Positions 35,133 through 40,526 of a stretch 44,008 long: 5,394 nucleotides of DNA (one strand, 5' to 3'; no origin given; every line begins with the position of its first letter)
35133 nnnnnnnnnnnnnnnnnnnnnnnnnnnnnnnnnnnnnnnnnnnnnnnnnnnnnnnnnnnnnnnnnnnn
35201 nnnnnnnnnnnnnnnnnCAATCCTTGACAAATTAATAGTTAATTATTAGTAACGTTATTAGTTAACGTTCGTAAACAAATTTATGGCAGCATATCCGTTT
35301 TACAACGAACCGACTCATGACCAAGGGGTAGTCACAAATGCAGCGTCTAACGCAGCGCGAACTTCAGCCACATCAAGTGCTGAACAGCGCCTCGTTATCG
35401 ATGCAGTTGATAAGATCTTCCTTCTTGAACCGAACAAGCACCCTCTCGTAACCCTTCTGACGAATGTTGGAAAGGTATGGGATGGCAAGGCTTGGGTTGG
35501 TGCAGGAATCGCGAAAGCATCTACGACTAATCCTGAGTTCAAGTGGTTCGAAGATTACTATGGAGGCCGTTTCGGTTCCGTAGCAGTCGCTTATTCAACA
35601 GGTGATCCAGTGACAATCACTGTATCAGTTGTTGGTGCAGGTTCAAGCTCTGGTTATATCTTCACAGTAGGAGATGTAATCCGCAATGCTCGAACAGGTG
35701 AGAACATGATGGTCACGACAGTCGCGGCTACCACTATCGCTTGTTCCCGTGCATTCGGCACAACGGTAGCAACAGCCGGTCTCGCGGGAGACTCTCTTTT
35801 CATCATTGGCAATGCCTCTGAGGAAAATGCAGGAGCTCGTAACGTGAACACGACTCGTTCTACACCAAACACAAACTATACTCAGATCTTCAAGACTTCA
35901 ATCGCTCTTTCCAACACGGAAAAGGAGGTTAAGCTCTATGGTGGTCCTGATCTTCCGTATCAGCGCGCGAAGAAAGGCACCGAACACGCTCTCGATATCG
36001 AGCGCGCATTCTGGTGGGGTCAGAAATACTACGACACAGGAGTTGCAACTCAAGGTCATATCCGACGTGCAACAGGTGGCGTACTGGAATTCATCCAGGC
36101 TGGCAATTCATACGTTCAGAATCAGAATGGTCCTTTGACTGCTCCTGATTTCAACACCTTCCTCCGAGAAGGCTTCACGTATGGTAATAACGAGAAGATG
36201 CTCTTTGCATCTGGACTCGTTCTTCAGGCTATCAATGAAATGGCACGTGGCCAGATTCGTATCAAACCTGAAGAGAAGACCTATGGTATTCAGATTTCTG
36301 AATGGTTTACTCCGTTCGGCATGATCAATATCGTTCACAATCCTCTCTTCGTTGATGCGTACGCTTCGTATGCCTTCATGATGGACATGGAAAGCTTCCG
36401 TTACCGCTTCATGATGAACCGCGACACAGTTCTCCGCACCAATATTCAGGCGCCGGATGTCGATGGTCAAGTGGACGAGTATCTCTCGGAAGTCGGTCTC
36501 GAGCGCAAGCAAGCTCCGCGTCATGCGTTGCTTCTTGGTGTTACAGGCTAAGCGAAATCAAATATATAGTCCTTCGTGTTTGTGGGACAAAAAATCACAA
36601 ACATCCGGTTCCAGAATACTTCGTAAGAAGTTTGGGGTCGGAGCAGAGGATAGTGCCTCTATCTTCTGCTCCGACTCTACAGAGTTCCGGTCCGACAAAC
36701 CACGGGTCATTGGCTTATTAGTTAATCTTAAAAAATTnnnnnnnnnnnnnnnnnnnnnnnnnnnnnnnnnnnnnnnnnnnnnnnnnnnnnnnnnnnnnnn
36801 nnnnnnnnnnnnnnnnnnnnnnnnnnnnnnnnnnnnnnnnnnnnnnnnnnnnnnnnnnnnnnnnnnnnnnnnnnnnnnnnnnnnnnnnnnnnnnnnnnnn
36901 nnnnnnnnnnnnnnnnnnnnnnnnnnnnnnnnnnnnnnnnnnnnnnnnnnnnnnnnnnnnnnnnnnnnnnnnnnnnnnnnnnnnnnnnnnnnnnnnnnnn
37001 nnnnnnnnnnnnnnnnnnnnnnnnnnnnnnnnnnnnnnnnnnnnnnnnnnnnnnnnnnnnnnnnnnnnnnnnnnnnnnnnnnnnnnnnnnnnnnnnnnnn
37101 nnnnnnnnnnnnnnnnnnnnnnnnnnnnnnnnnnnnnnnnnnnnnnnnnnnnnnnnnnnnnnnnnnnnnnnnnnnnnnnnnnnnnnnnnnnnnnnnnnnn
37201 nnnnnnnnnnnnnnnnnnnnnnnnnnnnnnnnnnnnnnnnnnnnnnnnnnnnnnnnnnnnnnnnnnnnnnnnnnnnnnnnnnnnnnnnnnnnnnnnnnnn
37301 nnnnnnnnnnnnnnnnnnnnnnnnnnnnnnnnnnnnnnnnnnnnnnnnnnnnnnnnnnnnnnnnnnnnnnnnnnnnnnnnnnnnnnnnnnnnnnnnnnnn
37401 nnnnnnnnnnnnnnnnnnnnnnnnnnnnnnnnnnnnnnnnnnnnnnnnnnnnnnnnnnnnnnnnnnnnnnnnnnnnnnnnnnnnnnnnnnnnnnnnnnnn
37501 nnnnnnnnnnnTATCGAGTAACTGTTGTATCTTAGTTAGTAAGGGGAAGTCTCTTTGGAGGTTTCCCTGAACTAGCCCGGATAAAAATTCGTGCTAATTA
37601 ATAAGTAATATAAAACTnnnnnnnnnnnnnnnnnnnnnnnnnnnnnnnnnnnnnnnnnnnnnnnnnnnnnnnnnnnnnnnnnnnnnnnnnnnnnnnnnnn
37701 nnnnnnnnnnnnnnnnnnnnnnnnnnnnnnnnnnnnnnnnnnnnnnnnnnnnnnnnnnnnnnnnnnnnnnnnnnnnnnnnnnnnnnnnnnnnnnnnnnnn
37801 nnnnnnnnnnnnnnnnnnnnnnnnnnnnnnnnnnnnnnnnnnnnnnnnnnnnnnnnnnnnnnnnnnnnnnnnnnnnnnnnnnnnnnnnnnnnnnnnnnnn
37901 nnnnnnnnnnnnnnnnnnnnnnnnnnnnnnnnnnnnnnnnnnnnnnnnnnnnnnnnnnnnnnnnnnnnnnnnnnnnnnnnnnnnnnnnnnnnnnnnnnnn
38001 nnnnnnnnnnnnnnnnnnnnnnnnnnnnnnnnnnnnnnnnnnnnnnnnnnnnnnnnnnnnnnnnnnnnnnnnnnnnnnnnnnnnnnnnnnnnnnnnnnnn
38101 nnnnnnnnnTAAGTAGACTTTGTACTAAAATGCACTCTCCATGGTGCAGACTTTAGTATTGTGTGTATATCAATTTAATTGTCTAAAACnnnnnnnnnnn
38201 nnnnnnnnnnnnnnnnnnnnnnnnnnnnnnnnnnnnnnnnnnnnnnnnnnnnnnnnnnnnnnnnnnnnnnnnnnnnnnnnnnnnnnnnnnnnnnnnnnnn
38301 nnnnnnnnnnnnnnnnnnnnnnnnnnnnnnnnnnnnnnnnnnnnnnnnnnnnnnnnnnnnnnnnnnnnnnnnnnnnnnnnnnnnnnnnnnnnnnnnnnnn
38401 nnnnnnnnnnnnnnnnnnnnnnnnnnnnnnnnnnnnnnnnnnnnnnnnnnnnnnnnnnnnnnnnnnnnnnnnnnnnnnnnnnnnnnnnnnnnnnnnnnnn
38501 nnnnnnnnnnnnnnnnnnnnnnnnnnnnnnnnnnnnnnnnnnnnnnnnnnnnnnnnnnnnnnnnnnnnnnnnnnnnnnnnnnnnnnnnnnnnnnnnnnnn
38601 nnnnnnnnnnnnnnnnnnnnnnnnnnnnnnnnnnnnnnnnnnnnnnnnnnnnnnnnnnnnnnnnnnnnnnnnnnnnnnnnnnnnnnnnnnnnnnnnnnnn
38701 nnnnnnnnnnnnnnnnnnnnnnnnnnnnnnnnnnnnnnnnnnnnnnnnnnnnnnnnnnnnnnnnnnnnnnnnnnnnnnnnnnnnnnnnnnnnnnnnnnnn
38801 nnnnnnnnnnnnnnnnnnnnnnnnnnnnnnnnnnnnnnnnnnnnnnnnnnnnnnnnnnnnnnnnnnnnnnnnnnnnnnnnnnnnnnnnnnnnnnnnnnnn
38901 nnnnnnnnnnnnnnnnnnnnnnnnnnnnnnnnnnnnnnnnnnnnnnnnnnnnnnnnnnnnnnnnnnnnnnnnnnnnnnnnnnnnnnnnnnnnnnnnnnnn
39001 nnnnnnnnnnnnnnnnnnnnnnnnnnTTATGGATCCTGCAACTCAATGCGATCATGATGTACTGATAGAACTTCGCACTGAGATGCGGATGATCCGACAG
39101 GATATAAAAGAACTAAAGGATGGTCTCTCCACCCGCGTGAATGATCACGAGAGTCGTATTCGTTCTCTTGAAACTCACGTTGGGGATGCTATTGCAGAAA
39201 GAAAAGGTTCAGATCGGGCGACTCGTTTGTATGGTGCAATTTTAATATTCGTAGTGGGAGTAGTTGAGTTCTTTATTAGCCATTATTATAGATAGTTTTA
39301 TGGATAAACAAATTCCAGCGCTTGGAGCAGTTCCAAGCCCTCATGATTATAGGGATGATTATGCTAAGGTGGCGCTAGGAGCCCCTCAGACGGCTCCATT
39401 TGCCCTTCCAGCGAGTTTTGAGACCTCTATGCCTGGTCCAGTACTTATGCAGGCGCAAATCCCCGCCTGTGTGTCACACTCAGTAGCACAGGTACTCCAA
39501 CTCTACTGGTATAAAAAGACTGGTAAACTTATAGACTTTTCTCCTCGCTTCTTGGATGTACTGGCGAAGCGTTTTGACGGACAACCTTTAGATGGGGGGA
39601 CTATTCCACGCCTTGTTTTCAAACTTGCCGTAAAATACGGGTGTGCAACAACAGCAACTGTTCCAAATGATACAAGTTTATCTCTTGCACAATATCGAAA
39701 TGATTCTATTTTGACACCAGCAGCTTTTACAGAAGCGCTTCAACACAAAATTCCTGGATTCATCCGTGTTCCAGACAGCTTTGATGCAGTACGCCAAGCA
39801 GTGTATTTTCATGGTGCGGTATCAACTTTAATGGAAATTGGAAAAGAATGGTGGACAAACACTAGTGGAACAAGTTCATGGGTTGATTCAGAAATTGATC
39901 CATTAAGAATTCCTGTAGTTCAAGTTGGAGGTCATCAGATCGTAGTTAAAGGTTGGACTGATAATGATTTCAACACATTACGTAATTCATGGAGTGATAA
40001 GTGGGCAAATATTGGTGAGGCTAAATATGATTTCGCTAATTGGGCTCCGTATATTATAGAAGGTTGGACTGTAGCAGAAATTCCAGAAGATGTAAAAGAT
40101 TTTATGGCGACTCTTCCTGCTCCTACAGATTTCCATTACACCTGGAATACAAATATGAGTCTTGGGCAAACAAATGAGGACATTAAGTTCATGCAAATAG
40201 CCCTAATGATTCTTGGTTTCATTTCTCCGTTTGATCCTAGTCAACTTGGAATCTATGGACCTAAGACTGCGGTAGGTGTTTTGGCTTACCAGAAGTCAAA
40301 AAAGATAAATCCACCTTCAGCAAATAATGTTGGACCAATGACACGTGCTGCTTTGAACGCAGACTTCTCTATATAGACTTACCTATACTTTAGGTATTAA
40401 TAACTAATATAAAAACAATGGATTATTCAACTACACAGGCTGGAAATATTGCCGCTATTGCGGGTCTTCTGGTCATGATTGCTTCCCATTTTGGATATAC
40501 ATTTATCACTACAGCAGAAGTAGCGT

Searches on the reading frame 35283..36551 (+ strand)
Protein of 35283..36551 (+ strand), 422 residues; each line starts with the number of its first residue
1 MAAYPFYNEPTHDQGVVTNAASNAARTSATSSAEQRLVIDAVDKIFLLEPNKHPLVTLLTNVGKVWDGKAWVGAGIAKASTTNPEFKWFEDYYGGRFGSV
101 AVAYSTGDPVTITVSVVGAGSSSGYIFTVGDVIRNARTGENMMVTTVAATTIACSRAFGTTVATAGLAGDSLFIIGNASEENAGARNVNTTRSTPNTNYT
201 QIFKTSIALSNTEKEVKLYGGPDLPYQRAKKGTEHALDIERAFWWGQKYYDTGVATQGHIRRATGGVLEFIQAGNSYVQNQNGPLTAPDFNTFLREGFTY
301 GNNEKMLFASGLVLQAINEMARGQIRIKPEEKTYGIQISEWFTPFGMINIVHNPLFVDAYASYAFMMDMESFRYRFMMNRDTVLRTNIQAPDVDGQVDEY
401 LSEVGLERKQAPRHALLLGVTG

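Call 20: search_protein_families(library=pfam, proteins=[window:35283-36551:+], max_evalue=0.01)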
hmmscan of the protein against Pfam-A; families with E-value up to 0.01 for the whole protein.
window:35283-36551:+ (422 aa): 1 family
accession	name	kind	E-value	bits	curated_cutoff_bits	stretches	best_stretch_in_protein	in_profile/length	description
PF17236.8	SU10_MCP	-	1.4e-51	176.1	24.1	1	31-420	11-291/292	SU10 major capsid protein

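Call 21: search_protein_families(library=phrogs, proteins=[window:35283-36551:+], max_evalue=0.001)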
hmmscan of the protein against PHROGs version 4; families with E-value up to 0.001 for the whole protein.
window:35283-36551:+ (422 aa): 1 family
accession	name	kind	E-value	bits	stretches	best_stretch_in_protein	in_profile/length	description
phrog_1328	-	head and packaging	8.4e-40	138.5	1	25-421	8-307/583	major head protein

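Call 38: search_dna_similar(query=window:35283-36551:+, collection=phages, mode=protein, max_evalue=0.00001, max_rows=20)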
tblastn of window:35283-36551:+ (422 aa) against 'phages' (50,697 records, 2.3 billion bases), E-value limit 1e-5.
Records with a match: 31; places in all: 31; records where one place covers at least 80% of the query: 4.
Best place of each record, by identity: <60% 31.
By first word of the organism name: Pseudomonas 16; Bacillus 5; Roseobacter 1; Caulobacter 1; Clostridium 1; Sporosarcina 1; EBPR 1; Microcystis 1; Vibrio 1; Polaromonas 1; and 2 more.
By host as written in the record: Pseudomonas aeruginosa 12; - 4; Bacillus subtilis 2; Bacillus cereus 2; Roseobacter sp. (CHUG lineage) 1; Caulobacter sp. 1; Clostridium butyricum BSC452 1; Sporosarcina aquimarina 1; and 7 more.
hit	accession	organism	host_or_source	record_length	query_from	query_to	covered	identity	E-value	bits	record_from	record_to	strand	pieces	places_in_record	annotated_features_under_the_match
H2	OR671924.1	Roseobacter phage CRP-810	Roseobacter sp. (CHUG lineage)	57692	47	417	88%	28.1%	5e-22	104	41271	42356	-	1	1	major capsid protein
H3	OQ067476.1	Caulobacter phage Kuura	Caulobacter sp.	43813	80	422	81%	27.4%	2e-22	105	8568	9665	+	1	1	putative major capsid protein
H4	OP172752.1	Clostridium phage CB452P1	Clostridium butyricum BSC452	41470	36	420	91%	23.5%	4e-11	71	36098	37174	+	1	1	hypothetical protein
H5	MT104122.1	Sporosarcina phage Lietuvens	Sporosarcina aquimarina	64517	40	415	89%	23.9%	3e-7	59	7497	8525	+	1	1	major capsid protein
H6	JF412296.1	EBPR podovirus 3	-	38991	129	421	69%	27.8%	3e-18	93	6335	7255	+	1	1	gp8: hypothetical protein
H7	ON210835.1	Bacillus phage 268TH002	Bacillus subtilis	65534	56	377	76%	25.2%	4e-8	62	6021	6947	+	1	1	7: major capsid protein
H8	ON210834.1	Bacillus phage 268TH007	Bacillus subtilis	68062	56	377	76%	25.2%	4e-8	62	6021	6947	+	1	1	7: major capsid protein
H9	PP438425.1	Microcystis phage Mel-JY34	Microcystis elabens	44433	155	421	63%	29.4%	3e-22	105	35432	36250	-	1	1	putative major capsid protein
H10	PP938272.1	Bacillus phage PHBA67-T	Bacillus cereus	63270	71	377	73%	24.3%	2e-8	63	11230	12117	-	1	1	hypothetical protein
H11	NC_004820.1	Bacillus phage phBC6A51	Bacillus cereus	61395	71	377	73%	24.0%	9e-8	61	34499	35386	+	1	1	hypothetical protein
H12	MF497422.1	Vibrio phage vB_VspS_VS-ABTNL-3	Vibrio splendidus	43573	175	407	55%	29.1%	2e-15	84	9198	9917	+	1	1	putative major capsid protein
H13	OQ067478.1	Polaromonas phage Tiera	Polaromonas sp.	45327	152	383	55%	28.6%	2e-13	79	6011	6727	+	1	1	putative major capsid protein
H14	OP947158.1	Desulfofustis phage LS06-2018-MD01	-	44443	169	418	59%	25.4%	4e-14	81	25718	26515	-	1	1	major head protein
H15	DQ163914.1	Pseudomonas phage 119X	-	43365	127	381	60%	23.9%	1e-7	60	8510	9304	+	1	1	record has no annotation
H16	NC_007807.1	Pseudomonas phage 119X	Pseudomonas aeruginosa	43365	127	381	60%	23.9%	1e-7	60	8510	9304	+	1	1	119X_gp13: major head protein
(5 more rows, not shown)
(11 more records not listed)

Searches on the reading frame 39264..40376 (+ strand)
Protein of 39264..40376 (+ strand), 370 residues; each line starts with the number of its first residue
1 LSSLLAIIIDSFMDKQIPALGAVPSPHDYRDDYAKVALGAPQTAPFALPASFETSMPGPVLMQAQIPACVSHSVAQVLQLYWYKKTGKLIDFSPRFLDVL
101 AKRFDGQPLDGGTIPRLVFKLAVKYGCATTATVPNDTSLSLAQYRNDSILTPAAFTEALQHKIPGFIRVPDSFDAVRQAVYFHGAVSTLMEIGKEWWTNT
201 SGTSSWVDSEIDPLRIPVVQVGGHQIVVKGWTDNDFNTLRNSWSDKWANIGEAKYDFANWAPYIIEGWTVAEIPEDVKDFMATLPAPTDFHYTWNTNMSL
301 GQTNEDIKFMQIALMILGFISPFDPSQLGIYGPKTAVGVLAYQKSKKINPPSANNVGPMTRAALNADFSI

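Call 20: search_protein_families(library=pfam, proteins=[window:39264-40376:+], max_evalue=0.01)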
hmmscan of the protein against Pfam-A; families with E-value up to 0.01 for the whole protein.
window:39264-40376:+ (370 aa): 2 families
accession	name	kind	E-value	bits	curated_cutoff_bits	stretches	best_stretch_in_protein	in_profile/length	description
PF00112.29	Peptidase_C1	-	9.9e-05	22.9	20.7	1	59-251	16-198/220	Papain family cysteine protease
PF01471.23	PG_binding_1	-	0.0004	20.9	23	1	304-349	2-44/57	Putative peptidoglycan binding domain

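Call 21: search_protein_families(library=phrogs, proteins=[window:39264-40376:+], max_evalue=0.001)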
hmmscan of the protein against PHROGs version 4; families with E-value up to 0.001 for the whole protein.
window:39264-40376:+ (370 aa): 2 families
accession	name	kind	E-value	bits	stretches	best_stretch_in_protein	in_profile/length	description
phrog_16701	-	other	3.1e-11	44.1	1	49-271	28-227/234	peptidase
phrog_1493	-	lysis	0.00018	21.8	1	204-365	181-306/394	endolysin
